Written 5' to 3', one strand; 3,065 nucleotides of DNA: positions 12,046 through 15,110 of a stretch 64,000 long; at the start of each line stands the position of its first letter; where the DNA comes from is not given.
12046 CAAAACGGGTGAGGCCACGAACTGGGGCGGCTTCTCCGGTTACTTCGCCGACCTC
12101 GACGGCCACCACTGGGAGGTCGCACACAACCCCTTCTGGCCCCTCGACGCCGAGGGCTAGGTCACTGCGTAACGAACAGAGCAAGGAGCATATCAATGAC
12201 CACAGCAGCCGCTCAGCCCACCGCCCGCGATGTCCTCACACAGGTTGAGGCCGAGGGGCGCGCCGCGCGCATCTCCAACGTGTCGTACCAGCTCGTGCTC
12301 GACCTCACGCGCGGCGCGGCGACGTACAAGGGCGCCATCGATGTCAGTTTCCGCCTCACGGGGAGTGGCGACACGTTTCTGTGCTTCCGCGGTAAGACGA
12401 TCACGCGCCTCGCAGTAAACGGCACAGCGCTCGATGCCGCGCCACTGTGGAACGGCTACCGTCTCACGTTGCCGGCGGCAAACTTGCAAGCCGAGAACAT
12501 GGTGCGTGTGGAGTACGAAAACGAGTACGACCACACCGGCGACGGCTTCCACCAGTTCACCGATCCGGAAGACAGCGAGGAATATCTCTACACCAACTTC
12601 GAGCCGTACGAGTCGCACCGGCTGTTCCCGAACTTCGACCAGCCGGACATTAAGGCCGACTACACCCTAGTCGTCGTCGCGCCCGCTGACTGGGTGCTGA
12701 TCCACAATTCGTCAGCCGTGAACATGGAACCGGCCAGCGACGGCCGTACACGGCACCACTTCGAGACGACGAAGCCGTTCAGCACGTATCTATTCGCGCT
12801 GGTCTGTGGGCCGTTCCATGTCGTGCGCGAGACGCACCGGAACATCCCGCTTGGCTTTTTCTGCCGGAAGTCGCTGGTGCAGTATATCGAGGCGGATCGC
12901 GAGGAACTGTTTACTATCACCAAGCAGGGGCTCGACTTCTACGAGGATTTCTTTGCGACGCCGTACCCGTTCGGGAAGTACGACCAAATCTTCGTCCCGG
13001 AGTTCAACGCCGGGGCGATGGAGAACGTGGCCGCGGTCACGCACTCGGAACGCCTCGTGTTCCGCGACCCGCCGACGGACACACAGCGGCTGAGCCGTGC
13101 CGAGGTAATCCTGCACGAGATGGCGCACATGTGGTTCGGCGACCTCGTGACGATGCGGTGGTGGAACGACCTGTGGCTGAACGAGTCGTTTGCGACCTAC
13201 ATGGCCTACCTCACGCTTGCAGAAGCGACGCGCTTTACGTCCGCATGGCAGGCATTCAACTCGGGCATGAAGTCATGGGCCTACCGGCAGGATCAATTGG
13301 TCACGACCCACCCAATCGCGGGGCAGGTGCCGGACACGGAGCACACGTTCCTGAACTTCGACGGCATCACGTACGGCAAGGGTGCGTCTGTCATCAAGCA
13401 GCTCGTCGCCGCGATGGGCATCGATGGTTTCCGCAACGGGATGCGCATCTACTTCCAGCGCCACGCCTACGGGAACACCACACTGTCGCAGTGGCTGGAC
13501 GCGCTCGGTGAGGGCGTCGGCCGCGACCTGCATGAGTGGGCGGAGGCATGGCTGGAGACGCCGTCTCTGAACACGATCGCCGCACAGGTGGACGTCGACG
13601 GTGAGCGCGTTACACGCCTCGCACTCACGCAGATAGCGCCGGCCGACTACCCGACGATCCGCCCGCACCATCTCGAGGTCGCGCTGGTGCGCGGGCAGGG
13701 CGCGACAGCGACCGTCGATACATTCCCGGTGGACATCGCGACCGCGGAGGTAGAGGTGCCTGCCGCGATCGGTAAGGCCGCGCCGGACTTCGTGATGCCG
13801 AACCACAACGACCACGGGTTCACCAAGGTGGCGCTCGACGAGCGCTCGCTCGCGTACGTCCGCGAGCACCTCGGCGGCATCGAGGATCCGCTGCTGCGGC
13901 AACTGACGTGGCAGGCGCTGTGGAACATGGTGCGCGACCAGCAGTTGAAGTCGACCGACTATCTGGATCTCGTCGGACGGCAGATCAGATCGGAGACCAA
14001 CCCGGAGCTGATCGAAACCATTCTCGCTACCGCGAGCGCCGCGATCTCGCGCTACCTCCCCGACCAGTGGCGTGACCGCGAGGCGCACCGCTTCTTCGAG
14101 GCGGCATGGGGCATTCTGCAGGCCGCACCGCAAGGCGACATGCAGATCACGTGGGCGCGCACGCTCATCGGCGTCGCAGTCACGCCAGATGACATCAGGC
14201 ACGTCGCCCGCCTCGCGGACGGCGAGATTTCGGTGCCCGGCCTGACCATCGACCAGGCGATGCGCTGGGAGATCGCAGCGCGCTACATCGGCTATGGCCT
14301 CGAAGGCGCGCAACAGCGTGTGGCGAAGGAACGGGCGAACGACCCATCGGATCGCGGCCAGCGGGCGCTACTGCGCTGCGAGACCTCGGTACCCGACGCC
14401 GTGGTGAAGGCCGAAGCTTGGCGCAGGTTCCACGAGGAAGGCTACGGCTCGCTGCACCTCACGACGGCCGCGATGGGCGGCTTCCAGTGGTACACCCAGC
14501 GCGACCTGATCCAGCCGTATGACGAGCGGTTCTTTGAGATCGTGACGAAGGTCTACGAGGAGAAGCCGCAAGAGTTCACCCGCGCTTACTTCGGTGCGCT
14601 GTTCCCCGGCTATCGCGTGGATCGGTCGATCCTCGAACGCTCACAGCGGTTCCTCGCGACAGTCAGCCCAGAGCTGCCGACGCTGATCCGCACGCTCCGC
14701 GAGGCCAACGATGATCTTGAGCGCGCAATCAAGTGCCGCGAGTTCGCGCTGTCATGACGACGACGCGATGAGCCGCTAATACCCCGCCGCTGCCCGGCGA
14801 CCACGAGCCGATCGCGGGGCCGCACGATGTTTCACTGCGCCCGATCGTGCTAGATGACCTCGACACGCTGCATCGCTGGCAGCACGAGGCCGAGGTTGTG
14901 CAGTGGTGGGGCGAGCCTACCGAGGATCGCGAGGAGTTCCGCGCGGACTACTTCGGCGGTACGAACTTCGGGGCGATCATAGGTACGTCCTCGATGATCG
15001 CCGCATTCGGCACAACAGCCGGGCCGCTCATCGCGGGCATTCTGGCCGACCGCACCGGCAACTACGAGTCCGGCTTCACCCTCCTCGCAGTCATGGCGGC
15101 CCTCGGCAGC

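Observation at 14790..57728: Unusual density of disrupted or fragmentary genes in one 64-kb window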

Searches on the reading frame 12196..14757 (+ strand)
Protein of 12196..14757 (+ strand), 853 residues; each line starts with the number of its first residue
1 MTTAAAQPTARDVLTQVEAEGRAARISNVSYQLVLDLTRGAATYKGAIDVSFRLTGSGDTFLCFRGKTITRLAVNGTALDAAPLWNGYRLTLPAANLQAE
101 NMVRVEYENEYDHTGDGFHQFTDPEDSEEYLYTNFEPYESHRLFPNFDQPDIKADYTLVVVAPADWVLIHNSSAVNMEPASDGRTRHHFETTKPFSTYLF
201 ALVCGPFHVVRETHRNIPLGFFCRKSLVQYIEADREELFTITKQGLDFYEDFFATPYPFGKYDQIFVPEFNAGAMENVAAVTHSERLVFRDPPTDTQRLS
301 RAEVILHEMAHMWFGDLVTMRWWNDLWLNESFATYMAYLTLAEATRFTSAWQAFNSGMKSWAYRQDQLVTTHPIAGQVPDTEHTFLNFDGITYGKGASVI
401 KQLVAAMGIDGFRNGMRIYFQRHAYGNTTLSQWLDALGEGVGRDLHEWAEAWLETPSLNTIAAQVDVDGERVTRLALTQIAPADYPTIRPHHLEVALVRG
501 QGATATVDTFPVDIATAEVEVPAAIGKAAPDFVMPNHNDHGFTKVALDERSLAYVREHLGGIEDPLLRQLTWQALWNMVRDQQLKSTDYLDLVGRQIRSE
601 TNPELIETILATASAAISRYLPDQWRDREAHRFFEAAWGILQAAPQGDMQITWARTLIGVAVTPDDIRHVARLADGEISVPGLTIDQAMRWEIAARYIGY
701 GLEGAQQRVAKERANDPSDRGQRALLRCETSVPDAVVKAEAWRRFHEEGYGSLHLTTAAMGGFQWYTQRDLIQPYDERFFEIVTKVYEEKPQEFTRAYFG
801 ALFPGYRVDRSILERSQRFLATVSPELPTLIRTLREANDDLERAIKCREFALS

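Call 5: find_encoding_contigs(protein=window:12196-14757:+, flank=10000, max_places=10)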
Protein window:12196-14757:+ (853 aa): 15 contigs read that carry it; 6 places shown.
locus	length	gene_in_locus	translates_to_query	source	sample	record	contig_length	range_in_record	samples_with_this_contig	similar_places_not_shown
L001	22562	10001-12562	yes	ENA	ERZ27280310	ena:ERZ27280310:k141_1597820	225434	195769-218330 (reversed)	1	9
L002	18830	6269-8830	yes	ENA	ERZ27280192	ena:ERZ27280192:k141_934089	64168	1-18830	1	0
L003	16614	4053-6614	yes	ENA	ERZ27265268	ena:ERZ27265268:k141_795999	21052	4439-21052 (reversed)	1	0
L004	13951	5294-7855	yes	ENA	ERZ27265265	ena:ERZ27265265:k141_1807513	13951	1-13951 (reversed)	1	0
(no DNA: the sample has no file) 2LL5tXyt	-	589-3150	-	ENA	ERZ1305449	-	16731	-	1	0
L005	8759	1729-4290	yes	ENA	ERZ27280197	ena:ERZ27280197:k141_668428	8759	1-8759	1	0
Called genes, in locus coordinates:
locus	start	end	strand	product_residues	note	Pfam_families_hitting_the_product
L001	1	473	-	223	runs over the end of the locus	PF21948:LplA-B_cat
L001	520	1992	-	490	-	PF02347:GDC-P (faint), PF00266:Aminotran_5 (weak), PF21478:GcvP2_C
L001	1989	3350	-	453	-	PF02347:GDC-P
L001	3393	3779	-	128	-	PF01597:GCV_H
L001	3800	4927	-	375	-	PF01571:GCV_T, PF08669:GCV_T_C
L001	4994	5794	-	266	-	PF01135:PCMT (weak), PF13489:Methyltransf_23, PF07021:MetW (weak), PF05175:MTS (weak), PF13847:Methyltransf_31, PF08241:Methyltransf_11, PF08242:Methyltransf_12, PF13649:Methyltransf_25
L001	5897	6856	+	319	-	PF00135:COesterase, PF20434:BD-FAE, PF07859:Abhydrolase_3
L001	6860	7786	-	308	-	PF01145:Band_7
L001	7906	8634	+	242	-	PF02104:SURF1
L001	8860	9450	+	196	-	-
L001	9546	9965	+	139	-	PF00903:Glyoxalase, PF18029:Glyoxalase_6 (weak)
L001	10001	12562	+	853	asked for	PF17900:Peptidase_M1_N, PF01433:Peptidase_M1, PF11838:ERAP1_C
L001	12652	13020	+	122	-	PF07690:MFS_1 (weak)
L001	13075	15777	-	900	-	PF00330:Aconitase, PF00694:Aconitase_C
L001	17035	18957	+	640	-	PF01541:GIY-YIG (weak), PF27096:UvrC_M, PF02151:UVR (weak), PF22920:UvrC_RNaseH, PF08459:UvrC_RNaseH_dom, PF14520:HHH_5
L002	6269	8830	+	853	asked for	PF17900:Peptidase_M1_N, PF01433:Peptidase_M1, PF11838:ERAP1_C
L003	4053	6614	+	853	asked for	PF17900:Peptidase_M1_N, PF01433:Peptidase_M1, PF11838:ERAP1_C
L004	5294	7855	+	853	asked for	PF17900:Peptidase_M1_N, PF01433:Peptidase_M1, PF11838:ERAP1_C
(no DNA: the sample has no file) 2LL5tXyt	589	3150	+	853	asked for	PF17900:Peptidase_M1_N, PF01433:Peptidase_M1, PF11838:ERAP1_C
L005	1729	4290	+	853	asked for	PF17900:Peptidase_M1_N, PF01433:Peptidase_M1, PF11838:ERAP1_C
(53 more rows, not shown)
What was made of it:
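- The source is a metagenome assembly (call 5).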

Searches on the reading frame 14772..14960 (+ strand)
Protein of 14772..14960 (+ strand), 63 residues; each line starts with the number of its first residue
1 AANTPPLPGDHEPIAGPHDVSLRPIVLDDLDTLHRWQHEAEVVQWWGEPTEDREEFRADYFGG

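Call 55: find_homologous_proteins(query=window:14772-14960:+, max_evalue=0.01)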
Query seq(63 aa): no candidate shares three 5-residue words with the query. No homologue found.
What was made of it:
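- Tried and rejected: GNAT-like piece of lesion 1: the word-based homologue search returned nothing (call 55).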
